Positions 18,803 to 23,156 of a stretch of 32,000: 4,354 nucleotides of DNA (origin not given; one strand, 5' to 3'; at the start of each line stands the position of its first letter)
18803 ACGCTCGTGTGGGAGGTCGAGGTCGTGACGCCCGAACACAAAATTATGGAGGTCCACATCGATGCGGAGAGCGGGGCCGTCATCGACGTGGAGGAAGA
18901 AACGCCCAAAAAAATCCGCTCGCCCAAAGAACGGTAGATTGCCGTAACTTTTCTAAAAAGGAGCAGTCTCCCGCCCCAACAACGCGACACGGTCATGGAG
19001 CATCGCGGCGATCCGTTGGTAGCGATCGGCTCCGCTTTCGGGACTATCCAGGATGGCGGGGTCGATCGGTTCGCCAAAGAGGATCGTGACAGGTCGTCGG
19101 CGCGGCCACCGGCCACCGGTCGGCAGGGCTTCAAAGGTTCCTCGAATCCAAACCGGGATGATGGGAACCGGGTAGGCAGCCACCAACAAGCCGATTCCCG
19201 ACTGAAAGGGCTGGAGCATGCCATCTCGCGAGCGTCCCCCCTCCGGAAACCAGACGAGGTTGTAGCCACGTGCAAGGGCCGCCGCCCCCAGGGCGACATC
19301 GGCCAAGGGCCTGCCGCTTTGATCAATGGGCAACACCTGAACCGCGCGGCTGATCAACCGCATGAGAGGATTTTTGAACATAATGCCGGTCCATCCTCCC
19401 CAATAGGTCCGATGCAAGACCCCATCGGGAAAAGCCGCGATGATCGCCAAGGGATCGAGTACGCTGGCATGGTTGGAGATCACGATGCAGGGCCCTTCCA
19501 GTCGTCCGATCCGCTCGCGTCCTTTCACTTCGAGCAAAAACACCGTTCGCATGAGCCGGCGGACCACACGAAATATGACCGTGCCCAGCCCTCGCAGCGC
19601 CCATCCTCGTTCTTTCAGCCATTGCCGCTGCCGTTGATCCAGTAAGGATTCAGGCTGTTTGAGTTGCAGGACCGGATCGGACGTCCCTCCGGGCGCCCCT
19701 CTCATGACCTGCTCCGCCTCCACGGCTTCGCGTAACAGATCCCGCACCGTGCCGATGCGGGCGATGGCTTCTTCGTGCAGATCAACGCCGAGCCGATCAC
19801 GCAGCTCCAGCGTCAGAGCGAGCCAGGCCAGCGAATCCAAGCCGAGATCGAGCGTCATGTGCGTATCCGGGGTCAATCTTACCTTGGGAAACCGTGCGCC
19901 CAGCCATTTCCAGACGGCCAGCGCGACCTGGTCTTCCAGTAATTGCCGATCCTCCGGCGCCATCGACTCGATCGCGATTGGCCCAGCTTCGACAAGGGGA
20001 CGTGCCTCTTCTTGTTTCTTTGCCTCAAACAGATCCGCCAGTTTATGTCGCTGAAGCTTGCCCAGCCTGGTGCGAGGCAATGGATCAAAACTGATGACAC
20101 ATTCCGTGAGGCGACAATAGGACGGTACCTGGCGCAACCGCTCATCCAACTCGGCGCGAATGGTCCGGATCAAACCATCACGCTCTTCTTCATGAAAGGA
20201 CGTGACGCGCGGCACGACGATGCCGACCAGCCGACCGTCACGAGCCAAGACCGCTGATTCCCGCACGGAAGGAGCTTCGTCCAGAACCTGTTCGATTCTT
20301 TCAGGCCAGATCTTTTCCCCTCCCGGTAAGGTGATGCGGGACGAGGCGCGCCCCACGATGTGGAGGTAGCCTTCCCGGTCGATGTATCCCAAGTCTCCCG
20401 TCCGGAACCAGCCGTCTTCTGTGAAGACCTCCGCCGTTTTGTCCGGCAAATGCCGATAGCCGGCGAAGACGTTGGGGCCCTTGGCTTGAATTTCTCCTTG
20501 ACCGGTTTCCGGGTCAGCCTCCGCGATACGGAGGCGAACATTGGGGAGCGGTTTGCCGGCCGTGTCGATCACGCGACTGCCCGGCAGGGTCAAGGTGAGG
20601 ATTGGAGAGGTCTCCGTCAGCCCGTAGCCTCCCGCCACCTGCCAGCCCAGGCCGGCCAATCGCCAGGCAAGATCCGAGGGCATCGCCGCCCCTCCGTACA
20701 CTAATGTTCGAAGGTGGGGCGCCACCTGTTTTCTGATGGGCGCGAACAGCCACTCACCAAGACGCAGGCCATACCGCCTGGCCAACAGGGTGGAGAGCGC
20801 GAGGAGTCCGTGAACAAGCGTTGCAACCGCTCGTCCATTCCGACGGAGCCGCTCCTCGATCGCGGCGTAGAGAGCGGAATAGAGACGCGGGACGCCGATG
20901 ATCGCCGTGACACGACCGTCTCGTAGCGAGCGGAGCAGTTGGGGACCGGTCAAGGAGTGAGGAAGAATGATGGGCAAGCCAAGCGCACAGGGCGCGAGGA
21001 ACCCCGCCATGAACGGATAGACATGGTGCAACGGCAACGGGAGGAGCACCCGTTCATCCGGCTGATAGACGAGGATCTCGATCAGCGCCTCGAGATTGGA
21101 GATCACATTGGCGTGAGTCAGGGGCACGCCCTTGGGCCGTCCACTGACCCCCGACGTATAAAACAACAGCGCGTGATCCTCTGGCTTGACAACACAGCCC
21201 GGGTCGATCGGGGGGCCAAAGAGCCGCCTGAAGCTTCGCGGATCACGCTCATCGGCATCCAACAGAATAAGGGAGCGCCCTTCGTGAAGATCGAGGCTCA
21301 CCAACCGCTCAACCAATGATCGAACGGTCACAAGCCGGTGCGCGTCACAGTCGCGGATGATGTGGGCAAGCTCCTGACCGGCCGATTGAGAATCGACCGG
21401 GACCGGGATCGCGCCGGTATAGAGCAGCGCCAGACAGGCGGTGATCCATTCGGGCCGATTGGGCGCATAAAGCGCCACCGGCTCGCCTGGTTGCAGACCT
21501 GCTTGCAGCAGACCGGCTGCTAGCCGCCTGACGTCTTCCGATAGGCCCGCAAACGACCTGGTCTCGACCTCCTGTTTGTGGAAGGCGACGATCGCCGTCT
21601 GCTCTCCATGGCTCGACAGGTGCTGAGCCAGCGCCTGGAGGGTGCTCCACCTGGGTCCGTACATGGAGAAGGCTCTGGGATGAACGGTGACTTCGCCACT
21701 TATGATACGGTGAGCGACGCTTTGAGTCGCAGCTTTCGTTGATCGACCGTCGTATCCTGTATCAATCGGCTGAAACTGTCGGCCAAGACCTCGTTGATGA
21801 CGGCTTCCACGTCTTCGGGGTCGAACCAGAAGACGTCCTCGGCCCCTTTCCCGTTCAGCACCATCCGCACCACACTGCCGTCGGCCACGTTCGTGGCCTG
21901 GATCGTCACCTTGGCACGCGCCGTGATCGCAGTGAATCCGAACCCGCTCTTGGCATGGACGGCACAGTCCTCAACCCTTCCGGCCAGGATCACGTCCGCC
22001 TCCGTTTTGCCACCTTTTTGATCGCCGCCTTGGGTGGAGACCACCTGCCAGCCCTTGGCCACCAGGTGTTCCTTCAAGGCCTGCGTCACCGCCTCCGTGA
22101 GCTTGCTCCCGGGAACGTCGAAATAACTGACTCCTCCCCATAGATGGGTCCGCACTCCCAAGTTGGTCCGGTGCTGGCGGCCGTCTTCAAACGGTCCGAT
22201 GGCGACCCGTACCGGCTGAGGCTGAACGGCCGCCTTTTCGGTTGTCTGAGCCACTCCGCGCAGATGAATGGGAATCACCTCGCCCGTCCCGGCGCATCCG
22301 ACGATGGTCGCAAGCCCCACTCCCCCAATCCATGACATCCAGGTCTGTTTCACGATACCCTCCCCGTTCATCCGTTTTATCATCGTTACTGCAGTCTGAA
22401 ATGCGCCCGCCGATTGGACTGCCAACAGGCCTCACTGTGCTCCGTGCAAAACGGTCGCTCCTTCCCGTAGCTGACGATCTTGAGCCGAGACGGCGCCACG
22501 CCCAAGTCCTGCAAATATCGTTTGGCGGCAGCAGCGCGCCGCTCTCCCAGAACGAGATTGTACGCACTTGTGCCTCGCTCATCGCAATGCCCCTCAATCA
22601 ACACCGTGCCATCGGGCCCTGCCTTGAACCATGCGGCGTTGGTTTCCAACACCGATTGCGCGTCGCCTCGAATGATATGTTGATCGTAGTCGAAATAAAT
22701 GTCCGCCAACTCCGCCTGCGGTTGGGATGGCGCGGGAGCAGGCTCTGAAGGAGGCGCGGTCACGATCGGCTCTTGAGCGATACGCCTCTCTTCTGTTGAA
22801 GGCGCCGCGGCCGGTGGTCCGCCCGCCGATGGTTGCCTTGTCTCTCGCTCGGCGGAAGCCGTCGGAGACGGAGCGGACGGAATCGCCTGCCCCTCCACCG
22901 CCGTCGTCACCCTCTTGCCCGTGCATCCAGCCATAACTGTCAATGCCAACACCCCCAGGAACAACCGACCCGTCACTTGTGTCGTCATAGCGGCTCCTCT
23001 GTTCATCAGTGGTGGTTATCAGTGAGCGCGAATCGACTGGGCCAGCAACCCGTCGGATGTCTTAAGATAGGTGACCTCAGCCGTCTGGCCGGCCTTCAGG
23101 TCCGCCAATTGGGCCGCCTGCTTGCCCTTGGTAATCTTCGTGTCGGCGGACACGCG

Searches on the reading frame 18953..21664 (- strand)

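Call 36: search_protein_families(library=pfam, proteins=[window:18953-21664:-], max_evalue=0.001)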
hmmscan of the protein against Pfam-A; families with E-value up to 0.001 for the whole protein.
window:18953-21664:- (903 aa): 5 families
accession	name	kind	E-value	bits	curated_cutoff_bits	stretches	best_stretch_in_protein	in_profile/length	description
PF00501.34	AMP-binding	-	1.7e-73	248.1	29.9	1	15-403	4-383/384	AMP-binding enzyme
PF01553.26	Acyltransferase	-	1.4e-18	67.4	23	1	712-840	3-131/132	Acyltransferase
PF00550.31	PP-binding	-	2.4e-08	34.6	20.8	1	593-645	14-65/67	Phosphopantetheine attachment site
PF23562.2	AMP-binding_C_3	-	2.5e-08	34.8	20.8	1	442-548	2-114/124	AMP-binding enzyme C-terminal domain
PF13193.12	AMP-binding_C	-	5.4e-05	24.5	24.5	1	457-536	2-76/76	AMP-binding enzyme C-terminal domain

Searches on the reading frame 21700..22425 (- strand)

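Call 36: search_protein_families(library=pfam, proteins=[window:21700-22425:-], max_evalue=0.001)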
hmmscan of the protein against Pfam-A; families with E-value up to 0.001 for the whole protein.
window:21700-22425:- (241 aa): 1 family
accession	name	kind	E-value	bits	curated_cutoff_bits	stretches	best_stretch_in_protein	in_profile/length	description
PF03923.18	Lipoprotein_16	-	2.1e-05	24.8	25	1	107-229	46-156/159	Uncharacterized lipoprotein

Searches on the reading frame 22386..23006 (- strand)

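Call 36: search_protein_families(library=pfam, proteins=[window:22386-23006:-], max_evalue=0.001)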
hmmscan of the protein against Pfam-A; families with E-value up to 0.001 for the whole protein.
window:22386-23006:- (206 aa): 1 family
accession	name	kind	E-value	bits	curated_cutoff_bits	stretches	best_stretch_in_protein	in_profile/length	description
PF00691.25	OmpA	-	7e-19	68.4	27.2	1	104-191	1-90/98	OmpA family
